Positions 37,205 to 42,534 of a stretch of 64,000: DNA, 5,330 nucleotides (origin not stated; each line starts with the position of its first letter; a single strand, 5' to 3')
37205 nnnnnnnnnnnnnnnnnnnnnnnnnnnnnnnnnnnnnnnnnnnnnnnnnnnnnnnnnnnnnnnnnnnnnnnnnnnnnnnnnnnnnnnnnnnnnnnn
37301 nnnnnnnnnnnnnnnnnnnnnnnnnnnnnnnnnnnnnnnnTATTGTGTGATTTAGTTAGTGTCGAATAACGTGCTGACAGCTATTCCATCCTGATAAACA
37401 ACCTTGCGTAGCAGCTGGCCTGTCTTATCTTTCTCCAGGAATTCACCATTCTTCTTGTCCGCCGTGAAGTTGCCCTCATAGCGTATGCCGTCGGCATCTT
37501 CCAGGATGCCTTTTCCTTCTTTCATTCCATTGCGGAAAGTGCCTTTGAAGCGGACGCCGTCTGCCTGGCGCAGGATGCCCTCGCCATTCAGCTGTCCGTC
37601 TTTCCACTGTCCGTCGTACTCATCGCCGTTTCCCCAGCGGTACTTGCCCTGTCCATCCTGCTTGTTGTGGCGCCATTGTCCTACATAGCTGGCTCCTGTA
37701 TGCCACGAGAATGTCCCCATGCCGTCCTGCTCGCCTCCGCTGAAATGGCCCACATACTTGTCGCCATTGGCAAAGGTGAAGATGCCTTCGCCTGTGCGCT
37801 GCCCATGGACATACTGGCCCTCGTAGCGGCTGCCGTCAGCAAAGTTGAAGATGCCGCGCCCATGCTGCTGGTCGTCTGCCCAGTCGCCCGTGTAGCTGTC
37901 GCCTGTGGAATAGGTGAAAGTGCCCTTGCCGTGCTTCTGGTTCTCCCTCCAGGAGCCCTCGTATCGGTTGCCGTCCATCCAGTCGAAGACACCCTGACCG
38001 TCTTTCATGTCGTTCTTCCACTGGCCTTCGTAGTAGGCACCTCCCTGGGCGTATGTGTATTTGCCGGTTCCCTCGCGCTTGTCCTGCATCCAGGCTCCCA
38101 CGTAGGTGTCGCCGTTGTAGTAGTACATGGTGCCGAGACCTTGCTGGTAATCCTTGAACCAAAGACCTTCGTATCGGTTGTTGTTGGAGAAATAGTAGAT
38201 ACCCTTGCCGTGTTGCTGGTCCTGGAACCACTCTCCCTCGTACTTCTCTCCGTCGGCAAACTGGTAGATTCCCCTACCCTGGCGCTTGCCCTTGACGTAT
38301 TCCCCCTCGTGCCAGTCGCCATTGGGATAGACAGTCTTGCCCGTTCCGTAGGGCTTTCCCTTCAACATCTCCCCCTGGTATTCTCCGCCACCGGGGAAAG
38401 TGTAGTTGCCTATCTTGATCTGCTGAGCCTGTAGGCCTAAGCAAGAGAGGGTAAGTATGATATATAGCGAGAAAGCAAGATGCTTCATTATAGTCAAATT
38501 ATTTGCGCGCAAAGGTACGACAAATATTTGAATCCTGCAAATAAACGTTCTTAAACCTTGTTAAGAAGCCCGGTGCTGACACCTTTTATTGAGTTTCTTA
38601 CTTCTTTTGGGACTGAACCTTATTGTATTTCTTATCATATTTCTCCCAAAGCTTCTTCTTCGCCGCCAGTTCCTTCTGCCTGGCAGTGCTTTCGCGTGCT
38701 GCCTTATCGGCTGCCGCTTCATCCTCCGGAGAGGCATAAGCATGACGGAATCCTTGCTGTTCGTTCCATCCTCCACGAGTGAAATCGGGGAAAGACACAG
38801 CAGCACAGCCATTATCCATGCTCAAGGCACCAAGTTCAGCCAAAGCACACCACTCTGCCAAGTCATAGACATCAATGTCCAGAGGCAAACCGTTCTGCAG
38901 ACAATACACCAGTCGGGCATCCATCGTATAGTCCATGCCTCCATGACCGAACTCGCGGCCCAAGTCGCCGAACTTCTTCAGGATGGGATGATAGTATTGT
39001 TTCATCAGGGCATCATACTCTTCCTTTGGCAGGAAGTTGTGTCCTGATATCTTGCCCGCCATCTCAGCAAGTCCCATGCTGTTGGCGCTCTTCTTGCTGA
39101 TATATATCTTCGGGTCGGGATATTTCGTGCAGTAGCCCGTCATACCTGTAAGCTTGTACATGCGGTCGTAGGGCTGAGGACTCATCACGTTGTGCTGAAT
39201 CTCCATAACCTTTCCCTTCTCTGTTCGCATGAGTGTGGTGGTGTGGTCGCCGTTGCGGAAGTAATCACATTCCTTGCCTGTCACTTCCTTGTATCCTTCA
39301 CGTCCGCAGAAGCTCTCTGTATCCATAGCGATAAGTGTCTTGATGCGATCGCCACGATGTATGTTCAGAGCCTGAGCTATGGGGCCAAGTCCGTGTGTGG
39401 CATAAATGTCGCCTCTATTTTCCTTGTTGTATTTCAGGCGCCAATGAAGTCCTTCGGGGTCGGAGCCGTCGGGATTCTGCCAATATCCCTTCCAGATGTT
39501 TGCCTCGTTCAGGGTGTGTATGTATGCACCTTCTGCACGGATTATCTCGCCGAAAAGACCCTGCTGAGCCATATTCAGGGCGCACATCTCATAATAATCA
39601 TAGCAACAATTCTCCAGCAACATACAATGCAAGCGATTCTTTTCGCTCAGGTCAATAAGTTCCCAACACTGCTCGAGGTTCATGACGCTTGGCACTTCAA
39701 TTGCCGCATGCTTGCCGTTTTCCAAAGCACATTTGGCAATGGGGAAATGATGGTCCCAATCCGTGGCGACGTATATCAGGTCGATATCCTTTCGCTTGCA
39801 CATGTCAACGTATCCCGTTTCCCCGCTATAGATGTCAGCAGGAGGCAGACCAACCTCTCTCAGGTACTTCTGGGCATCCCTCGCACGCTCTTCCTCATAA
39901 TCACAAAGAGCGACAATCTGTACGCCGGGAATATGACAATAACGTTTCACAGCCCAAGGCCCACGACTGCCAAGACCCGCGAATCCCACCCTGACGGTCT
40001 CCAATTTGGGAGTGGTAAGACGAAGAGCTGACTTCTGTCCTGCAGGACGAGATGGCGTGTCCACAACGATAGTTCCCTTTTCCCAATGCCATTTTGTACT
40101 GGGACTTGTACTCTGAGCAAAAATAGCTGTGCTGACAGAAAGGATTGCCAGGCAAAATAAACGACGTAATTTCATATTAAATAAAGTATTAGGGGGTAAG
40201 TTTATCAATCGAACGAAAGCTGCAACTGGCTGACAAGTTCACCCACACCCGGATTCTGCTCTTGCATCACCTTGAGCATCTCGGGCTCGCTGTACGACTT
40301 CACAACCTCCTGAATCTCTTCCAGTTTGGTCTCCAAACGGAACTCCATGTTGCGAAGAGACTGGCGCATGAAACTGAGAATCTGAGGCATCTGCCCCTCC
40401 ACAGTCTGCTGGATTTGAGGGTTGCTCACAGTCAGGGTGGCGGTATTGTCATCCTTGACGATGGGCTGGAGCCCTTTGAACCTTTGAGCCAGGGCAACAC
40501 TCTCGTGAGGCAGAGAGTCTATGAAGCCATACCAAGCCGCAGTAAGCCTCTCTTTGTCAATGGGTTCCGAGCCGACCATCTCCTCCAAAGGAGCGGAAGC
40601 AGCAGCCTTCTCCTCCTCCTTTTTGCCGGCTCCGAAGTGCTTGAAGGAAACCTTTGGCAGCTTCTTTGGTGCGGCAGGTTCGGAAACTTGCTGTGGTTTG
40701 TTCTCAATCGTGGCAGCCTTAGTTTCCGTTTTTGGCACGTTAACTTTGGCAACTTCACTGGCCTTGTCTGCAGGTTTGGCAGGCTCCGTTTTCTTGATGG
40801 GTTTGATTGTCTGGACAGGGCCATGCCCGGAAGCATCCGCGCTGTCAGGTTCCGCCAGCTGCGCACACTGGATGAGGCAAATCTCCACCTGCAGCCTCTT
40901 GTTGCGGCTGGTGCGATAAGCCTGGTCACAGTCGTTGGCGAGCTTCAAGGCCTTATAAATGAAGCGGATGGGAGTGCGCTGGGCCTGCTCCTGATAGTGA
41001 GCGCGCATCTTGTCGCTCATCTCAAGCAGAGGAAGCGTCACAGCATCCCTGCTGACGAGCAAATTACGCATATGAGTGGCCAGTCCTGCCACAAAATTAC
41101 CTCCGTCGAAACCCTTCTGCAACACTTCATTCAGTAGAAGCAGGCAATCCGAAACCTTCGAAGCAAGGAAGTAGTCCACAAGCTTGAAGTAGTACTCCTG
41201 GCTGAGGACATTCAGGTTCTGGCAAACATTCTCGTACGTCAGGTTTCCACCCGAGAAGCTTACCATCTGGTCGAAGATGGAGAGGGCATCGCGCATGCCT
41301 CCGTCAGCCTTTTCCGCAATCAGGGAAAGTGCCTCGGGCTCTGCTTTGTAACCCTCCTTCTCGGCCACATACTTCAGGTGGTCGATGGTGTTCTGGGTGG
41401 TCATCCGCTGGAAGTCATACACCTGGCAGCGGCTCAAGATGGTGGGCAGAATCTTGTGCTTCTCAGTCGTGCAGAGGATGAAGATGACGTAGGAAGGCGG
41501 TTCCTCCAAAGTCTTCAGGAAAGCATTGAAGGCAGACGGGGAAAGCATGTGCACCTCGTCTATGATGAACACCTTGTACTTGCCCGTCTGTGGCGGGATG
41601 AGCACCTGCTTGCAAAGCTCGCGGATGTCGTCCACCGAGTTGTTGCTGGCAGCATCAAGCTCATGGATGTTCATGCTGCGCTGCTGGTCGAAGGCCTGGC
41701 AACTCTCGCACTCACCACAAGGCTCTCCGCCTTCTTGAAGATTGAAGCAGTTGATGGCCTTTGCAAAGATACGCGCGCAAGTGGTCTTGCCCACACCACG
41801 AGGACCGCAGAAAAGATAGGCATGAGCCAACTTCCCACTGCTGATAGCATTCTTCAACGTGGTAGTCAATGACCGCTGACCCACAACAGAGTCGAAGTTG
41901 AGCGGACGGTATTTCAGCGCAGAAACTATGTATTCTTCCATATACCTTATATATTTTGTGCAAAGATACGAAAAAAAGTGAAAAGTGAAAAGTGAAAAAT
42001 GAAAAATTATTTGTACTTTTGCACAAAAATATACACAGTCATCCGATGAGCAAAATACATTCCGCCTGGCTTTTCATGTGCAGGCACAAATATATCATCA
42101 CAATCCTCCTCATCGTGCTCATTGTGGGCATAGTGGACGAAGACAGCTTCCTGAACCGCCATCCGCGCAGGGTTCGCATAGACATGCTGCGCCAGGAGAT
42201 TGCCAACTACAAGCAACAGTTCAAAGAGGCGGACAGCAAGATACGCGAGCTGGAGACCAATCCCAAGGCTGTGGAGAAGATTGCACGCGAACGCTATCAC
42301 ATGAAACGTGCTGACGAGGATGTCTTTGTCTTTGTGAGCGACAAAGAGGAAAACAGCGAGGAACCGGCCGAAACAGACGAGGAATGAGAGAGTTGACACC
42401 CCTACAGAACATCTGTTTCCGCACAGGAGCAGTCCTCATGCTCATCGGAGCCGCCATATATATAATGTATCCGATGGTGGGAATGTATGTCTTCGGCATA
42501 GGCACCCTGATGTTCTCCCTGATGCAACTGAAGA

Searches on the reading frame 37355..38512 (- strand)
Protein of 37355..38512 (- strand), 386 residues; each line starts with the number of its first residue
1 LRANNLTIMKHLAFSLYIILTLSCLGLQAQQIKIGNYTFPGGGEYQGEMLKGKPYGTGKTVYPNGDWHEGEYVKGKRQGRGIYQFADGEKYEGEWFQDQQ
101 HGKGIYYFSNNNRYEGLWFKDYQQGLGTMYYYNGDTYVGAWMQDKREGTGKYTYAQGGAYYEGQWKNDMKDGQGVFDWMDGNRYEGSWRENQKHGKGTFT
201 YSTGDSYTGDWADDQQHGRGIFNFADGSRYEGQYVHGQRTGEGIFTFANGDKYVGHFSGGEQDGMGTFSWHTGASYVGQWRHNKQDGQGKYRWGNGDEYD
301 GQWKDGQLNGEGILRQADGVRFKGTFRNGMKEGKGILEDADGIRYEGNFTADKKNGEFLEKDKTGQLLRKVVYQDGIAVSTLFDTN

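Call 68: search_protein_families(library=pfam, proteins=[window:37355-38512:-], max_evalue=0.00001)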
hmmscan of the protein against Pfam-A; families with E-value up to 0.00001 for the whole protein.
window:37355-38512:- (386 aa): 1 family
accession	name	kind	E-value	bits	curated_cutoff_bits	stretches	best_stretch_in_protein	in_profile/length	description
PF02493.26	MORN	-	1.2e-71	232.8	22.5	4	184-205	1-22/23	MORN repeat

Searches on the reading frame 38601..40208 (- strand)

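Call 68: search_protein_families(library=pfam, proteins=[window:38601-40208:-], max_evalue=0.00001)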
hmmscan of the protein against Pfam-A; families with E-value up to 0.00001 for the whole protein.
window:38601-40208:- (536 aa): 2 families
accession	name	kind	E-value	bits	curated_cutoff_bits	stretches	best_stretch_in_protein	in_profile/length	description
PF21252.2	Glyco_hydro_109_C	-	8.4e-35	120.2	27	1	208-375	1-179/187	Glycosyl hydrolase 109, C-terminal domain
PF01408.29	GFO_IDH_MocA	-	1.6e-12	48.6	24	1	72-196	1-117/120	Oxidoreductase family, NAD-binding Rossmann fold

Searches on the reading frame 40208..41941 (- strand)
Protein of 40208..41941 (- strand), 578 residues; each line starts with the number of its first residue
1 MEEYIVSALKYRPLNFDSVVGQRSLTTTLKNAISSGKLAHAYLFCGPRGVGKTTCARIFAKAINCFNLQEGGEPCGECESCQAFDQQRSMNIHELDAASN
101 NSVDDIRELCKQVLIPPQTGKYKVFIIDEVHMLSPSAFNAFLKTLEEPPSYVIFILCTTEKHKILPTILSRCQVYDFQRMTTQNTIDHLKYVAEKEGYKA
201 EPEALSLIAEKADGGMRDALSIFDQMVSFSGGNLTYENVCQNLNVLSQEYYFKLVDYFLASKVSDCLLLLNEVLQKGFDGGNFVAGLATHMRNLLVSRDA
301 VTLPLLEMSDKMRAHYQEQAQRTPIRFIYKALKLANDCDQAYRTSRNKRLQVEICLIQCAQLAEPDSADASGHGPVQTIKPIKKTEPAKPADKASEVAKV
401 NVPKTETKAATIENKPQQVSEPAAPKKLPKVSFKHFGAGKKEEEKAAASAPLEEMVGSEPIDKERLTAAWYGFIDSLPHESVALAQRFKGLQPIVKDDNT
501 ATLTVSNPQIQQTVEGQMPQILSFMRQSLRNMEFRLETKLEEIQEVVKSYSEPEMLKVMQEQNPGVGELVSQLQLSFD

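Call 68: search_protein_families(library=pfam, proteins=[window:40208-41941:-], max_evalue=0.00001)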
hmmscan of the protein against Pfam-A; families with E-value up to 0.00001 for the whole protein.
window:40208-41941:- (578 aa): 4 families
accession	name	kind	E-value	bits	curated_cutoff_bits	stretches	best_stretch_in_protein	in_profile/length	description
PF13177.12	DNA_pol3_delta2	-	2e-48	164.9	27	1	22-180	2-160/161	DNA polymerase III, delta subunit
PF22608.2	DNAX_ATPase_lid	-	2.6e-15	56.4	27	1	187-232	4-49/49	DNA polymerase III clamp loader subunit, ATPase lid domain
PF00004.35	AAA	-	2.1e-12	48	21.2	1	43-174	2-125/131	ATPase family associated with various cellular activities (AAA)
PF13401.12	AAA_22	-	3.4e-06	27.8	27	0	42-157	8-121/130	AAA domain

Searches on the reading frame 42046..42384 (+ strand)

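Call 68: search_protein_families(library=pfam, proteins=[window:42046-42384:+], max_evalue=0.00001)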
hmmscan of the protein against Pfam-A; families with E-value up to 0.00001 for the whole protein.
window:42046-42384:+ (113 aa): 1 family
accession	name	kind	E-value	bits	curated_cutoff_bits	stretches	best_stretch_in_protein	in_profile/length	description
PF04977.20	DivIC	-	1.7e-10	41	28.9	1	21-97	2-78/80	Septum formation initiator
